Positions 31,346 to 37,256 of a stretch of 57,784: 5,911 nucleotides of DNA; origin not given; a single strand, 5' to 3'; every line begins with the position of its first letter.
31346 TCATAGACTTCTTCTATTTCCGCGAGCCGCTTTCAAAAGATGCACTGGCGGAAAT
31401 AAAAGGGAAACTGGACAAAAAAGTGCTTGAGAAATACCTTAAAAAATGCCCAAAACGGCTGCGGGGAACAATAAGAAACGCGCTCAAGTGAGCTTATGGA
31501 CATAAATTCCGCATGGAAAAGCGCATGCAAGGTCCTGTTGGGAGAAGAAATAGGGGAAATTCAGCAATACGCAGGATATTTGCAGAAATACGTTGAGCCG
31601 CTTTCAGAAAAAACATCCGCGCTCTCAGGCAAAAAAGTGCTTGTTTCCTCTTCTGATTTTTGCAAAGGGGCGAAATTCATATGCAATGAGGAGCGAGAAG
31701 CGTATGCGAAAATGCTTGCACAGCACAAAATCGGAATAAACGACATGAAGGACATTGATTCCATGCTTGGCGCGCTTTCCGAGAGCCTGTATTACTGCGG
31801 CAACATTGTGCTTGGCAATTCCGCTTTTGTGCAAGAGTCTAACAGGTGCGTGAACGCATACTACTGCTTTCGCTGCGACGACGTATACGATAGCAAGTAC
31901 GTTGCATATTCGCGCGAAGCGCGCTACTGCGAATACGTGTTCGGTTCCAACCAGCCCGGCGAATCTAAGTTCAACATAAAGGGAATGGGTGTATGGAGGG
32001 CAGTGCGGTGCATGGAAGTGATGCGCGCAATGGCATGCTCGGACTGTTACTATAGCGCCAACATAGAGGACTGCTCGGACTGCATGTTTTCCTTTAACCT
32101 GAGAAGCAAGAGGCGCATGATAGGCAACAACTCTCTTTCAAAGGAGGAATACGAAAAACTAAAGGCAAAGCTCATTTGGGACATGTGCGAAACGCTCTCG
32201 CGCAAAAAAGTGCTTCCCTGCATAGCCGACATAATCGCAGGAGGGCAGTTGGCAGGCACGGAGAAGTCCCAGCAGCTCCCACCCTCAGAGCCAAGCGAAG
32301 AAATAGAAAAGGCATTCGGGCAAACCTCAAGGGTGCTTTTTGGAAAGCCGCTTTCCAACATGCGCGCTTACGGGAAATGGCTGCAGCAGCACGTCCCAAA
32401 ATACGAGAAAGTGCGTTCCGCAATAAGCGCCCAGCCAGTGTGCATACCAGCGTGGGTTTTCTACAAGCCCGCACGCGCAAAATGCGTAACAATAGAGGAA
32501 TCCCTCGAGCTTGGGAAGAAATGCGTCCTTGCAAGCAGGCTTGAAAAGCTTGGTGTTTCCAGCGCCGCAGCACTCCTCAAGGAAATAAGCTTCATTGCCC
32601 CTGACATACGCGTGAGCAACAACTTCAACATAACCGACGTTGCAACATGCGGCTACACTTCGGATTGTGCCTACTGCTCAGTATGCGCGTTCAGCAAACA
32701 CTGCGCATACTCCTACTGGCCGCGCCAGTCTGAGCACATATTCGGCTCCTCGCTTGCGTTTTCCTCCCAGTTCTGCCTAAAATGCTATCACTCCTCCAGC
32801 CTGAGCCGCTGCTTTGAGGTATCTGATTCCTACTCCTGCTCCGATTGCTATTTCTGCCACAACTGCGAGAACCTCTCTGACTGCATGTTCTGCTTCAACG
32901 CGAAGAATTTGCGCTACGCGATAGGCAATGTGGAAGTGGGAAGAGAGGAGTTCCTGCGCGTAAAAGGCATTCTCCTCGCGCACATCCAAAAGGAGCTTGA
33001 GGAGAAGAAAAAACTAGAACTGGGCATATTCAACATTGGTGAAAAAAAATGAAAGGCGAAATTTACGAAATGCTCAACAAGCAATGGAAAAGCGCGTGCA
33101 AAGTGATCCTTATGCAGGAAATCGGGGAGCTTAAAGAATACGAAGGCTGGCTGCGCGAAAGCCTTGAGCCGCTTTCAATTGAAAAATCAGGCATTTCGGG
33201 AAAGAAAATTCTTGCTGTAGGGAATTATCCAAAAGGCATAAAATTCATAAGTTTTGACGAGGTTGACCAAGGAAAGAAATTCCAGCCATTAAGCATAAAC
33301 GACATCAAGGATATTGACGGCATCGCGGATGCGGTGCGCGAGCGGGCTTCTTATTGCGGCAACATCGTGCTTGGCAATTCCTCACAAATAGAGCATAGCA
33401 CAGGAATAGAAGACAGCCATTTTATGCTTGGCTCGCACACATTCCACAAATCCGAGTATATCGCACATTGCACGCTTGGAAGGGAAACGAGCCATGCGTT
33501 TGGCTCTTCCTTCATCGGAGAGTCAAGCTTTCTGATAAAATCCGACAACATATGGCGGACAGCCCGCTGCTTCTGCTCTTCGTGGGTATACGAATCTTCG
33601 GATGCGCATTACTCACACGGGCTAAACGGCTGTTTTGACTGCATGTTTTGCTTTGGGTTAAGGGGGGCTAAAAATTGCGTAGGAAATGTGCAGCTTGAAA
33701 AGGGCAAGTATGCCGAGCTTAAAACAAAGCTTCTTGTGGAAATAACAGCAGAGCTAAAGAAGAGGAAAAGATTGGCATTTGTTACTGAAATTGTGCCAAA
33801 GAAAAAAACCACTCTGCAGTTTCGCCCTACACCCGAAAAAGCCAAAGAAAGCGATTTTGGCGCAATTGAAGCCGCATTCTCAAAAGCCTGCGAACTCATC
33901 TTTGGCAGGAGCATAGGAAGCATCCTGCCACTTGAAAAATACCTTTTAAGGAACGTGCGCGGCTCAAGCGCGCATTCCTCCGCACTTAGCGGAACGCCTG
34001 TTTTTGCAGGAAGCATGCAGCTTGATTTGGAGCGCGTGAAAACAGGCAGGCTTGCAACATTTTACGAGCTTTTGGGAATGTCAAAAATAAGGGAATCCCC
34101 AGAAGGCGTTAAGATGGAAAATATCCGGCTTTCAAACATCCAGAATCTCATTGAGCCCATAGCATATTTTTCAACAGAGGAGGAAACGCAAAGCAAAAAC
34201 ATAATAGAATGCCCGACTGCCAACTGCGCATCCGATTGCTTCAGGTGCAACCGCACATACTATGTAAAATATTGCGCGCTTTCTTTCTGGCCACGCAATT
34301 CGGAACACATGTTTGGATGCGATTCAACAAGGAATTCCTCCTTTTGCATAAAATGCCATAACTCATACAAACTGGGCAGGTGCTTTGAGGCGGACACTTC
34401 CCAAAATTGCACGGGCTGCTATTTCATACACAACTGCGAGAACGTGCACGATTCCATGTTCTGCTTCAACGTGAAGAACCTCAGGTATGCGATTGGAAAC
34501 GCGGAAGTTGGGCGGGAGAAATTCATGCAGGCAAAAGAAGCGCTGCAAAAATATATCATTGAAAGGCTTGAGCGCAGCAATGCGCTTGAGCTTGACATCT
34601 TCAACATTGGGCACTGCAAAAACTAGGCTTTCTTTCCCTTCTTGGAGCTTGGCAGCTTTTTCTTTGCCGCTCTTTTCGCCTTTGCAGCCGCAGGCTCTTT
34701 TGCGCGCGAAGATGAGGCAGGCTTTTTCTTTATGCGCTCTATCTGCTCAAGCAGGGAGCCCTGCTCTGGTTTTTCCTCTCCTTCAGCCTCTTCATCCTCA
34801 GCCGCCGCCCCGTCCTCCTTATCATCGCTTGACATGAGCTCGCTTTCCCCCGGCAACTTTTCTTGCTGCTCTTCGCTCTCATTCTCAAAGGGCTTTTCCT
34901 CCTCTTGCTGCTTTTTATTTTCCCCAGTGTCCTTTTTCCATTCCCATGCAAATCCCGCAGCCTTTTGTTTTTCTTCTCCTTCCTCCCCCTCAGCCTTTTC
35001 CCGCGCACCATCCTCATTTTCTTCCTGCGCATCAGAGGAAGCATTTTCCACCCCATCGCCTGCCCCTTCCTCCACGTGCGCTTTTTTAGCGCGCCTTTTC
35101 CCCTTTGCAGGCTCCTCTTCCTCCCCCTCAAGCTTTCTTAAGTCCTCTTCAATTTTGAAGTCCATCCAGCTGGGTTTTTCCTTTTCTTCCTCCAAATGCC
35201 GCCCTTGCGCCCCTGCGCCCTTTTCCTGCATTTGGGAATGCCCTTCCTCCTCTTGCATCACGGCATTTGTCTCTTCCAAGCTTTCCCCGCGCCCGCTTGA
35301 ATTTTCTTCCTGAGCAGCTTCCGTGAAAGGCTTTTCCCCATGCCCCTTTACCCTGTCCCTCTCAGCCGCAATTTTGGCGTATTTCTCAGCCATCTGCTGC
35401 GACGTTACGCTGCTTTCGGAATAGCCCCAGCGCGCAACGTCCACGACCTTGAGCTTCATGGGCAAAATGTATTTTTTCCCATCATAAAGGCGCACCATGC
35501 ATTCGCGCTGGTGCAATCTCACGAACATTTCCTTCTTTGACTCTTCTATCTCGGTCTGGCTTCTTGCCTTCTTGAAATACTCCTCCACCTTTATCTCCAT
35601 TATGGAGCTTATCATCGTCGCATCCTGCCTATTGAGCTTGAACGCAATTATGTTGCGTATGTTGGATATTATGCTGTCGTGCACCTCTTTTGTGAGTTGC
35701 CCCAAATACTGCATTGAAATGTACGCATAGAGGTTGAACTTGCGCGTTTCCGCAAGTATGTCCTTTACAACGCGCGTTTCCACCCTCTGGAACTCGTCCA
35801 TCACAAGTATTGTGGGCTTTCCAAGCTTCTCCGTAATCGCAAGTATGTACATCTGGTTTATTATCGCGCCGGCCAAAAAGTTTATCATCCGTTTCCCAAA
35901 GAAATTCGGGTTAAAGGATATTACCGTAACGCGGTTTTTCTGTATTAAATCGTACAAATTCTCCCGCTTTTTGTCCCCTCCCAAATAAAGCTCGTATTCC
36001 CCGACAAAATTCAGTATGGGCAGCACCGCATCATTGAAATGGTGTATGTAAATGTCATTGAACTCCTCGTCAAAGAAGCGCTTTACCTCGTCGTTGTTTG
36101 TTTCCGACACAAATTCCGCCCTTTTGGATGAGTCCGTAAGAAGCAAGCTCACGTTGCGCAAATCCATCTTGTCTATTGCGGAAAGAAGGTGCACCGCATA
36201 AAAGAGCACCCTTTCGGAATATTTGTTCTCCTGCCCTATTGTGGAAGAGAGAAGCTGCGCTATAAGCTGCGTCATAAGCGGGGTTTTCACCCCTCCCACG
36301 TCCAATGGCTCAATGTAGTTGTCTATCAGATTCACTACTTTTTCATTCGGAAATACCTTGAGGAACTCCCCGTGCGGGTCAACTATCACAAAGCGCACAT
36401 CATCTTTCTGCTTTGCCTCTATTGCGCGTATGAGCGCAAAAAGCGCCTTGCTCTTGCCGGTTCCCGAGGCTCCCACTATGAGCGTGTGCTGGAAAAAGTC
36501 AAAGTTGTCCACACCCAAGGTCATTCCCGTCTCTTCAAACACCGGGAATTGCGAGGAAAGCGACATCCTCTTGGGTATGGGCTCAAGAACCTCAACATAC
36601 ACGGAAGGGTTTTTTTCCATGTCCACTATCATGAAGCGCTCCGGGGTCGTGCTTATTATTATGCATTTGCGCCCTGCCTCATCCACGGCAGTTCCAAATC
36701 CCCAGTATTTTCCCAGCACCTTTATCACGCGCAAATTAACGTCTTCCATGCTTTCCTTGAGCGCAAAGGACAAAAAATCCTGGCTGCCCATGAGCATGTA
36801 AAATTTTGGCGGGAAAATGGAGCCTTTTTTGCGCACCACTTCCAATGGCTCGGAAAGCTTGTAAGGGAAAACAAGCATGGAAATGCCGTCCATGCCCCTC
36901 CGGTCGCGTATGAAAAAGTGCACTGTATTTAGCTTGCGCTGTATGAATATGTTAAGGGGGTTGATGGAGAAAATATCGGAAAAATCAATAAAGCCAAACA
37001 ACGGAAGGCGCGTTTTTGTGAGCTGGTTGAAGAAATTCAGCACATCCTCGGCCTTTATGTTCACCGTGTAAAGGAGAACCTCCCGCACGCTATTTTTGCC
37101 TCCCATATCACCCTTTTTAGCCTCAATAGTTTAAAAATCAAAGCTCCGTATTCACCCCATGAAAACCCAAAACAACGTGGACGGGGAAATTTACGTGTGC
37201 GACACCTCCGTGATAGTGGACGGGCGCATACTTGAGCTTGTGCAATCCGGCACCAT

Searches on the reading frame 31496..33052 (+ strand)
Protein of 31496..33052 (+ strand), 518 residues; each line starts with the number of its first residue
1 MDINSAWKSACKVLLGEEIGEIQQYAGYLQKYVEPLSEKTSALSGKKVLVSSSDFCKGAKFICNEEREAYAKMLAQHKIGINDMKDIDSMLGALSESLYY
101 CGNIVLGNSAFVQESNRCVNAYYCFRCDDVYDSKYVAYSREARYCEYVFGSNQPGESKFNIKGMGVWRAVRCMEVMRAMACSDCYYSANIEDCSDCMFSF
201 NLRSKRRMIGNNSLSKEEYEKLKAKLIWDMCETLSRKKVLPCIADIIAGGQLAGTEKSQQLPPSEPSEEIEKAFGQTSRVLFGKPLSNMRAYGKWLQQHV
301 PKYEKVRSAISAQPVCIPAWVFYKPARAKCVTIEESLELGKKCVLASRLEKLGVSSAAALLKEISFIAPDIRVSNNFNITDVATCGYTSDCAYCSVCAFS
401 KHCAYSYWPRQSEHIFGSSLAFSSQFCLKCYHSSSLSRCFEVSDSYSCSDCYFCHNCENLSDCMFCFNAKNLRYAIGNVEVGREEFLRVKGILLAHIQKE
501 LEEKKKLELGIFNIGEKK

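Call 4: search_protein_families(library=pfam, proteins=[window:31496-33052:+], max_evalue=1)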
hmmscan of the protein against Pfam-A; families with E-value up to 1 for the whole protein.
window:31496-33052:+ (518 aa): 1 family
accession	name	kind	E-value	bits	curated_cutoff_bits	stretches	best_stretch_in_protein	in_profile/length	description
PF15537.11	Ntox43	-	0.053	13.9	25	1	438-492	30-85/127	Bacterial toxin 43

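Call 6: search_protein_families(library=ncbifam, proteins=[window:31496-33052:+], max_evalue=1)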
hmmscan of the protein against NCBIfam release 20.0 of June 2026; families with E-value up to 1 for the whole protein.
window:31496-33052:+ (518 aa): 1 family
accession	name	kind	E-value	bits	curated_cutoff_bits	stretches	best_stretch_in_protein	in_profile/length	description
NF035934.1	ESAT6_2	subfamily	0.11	12.7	100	1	264-312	44-91/96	pore-forming ESAT-6 family protein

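Call 7: search_protein_families(library=padloc, proteins=[window:31496-33052:+], max_evalue=0.1)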
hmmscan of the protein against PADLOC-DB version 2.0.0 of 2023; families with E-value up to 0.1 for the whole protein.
window:31496-33052:+ (518 aa): 0 families

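Call 46: search_protein_families(library=phrogs, proteins=[window:31496-33052:+], max_evalue=0.01)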
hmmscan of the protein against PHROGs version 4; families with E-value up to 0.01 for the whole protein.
window:31496-33052:+ (518 aa): 1 family
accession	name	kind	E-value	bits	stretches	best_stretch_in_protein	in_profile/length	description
phrog_15341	-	unknown function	7e-07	29.9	1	115-206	97-188/276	-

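Call 47: search_dna_similar(query=window:31496-33052:+, collection=phages, mode=protein, max_evalue=0.01, max_rows=20)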
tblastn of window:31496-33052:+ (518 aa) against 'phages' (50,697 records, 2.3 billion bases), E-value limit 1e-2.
No match.

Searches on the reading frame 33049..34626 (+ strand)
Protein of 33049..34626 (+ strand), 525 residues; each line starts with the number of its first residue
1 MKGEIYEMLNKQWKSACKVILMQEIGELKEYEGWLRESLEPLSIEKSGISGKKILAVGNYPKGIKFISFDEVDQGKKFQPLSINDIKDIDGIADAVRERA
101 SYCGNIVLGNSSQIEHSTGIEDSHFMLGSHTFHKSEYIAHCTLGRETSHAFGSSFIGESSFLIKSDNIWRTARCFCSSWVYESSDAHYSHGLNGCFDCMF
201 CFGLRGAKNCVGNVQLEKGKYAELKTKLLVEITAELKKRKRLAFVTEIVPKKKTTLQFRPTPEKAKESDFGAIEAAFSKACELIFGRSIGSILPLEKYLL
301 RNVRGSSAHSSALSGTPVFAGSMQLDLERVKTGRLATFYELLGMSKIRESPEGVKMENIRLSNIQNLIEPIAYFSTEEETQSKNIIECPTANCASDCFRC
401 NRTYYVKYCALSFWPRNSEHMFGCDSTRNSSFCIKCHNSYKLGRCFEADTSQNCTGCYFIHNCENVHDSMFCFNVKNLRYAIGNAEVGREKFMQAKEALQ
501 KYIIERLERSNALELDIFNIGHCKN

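Call 4: search_protein_families(library=pfam, proteins=[window:33049-34626:+], max_evalue=1)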
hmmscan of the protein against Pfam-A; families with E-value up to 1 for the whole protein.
window:33049-34626:+ (525 aa): 0 families

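Call 6: search_protein_families(library=ncbifam, proteins=[window:33049-34626:+], max_evalue=1)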
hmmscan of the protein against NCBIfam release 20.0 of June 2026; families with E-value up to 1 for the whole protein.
window:33049-34626:+ (525 aa): 0 families

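Call 7: search_protein_families(library=padloc, proteins=[window:33049-34626:+], max_evalue=0.1)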
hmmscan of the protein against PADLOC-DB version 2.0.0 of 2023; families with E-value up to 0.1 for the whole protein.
window:33049-34626:+ (525 aa): 0 families

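Call 46: search_protein_families(library=phrogs, proteins=[window:33049-34626:+], max_evalue=0.01)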
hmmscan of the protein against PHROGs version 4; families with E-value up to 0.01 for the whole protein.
window:33049-34626:+ (525 aa): 1 family
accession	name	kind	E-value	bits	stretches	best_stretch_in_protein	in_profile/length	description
phrog_15341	-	unknown function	0.00015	22.2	1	381-478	62-148/276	-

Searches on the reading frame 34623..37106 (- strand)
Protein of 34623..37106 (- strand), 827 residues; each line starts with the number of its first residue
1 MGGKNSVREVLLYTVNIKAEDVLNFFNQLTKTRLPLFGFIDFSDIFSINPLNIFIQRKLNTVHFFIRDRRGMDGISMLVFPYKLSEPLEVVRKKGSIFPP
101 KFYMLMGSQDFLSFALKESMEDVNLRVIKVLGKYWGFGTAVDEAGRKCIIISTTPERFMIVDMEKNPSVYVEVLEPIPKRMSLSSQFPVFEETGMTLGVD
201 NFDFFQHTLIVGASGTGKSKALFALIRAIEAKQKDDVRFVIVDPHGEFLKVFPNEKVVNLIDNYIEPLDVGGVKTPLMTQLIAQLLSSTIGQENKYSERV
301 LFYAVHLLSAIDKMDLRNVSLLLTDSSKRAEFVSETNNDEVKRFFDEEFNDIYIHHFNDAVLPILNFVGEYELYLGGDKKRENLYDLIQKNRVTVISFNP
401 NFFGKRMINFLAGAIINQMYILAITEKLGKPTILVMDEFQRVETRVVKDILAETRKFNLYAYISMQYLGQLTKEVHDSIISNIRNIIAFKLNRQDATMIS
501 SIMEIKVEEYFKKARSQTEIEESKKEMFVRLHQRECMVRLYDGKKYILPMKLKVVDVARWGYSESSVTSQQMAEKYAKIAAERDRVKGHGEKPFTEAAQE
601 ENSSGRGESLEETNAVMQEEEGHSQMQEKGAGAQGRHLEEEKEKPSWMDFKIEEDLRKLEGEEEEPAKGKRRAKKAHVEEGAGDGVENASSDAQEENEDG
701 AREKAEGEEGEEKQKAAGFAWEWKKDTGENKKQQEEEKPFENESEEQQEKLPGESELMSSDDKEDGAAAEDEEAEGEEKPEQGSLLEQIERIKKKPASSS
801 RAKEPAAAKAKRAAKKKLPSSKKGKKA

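Call 5: search_protein_families(library=pfam, proteins=[window:34623-37106:-], max_evalue=0.01)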
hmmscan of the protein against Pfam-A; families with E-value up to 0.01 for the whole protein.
window:34623-37106:- (827 aa): 7 families
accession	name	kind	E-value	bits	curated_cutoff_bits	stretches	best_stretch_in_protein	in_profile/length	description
PF10412.15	TrwB_AAD_bind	-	1.7e-10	40.8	20.5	1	206-269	16-72/387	Type IV secretion-system coupling protein DNA-binding domain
PF01935.23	DUF87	-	2.8e-08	34.6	23.2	1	203-266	21-69/220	Helicase HerA, central domain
PF01580.24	FtsK_SpoIIIE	-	1.6e-06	28.2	24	1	195-250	38-86/221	FtsK/SpoIIIE family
PF00270.35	DEAD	-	0.00094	19.4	26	0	207-247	16-56/167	DEAD/DEAH box helicase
PF13401.12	AAA_22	-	0.0017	19.1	27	0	207-258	7-55/130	AAA domain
PF24395.1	OLD-like_TOPRIM_1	-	0.0052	17.1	27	0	380-442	19-79/162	OLD-like TOPRIM 1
PF00910.28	RNA_helicase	-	0.0097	16.8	21.5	0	209-264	2-59/105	RNA helicase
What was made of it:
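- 34623..37106 (-): Soluble FtsK/HerA-superfamily ATPase (827 aa) and conserved partner of the family. It has a beta-rich N-domain, a P-loop core (Walker A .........) and a charged low-complexity tail from about residue 610. Pfam DUF87/TrwB_AAD_bind (call 5).
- On FtsK-HerA superfamily (for the linked ATPase 34623-37106): Pfam DUF87, TrwB_AAD_bind and FtsK_SpoIIIE match at residues 195-269 (call 5).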

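Call 7: search_protein_families(library=padloc, proteins=[window:34623-37106:-], max_evalue=0.1)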
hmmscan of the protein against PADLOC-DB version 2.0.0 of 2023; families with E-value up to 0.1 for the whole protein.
window:34623-37106:- (827 aa): 9 families
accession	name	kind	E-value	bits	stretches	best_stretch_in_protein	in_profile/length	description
PDLC04140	mad8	-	5.3e-15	53.7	1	206-508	28-271/314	mads_8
PDLC04105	HerA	-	2e-10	37.9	1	195-254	157-213/576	-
PDLC04106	HerA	-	2e-06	24.6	1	203-259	172-232/667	-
PDLC04103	HerA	-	2.2e-06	24.3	1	204-251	171-215/579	-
PDLC02185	HerA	-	3e-05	21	1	205-256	164-213/585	-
PDLC04098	HerA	-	3.8e-05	20.4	1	188-256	158-232/686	-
PDLC04100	HerA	-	5.7e-05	20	1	206-311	164-265/580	-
PDLC01055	HerA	-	0.00041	17.3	1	206-254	158-205/532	Type III coevolved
PDLC04107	HerA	-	0.017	12.1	1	204-252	168-214/306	-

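Call 36: search_solved_structures(query=window:34623-37106:-, max_evalue=0.01)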
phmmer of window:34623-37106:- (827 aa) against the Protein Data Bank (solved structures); distinct sequences matched with E-value up to 0.01: 0.

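Call 37: search_protein_families(library=ncbifam, proteins=[window:34623-37106:-], max_evalue=0.001)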
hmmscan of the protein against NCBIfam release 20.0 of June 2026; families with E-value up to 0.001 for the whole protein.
window:34623-37106:- (827 aa): 6 families
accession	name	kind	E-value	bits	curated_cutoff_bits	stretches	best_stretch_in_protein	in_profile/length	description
NF053655.1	CedD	equivalog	2.2e-07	30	600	1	195-260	211-273/527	DNA-translocating ATPase CedD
TIGR02759.1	TraD_Ftype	equivalog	9.6e-07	27.9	521.35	1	205-256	176-224/566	type IV conjugative transfer system coupling protein TraD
TIGR03925.1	T7SS_EccC_b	equivalog_domain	2.8e-06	25.9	346.55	1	199-259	356-416/564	type VII secretion protein EccCb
NF045973.1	conju_CD1115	equivalog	2.9e-05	23.1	250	0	206-250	25-65/442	VirD4-like conjugal transfer protein, CD1115 family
NF042943.1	HerA_antiphage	equivalog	4.7e-05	22.1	800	0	198-258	150-206/566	anti-phage-associated helicase HerA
TIGR03924.1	T7SS_EccC_a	equivalog_domain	0.00074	18.4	509.15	0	207-263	452-511/673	type VII secretion protein EccCa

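Call 46: search_protein_families(library=phrogs, proteins=[window:34623-37106:-], max_evalue=0.01)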
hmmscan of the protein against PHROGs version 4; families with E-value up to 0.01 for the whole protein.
window:34623-37106:- (827 aa): 2 families
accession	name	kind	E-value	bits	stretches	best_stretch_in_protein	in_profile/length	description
phrog_7035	-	unknown function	6.1e-13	49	1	204-255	210-260/969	-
phrog_2666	-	head and packaging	5.5e-07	29.6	1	206-249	322-362/555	terminase large subunit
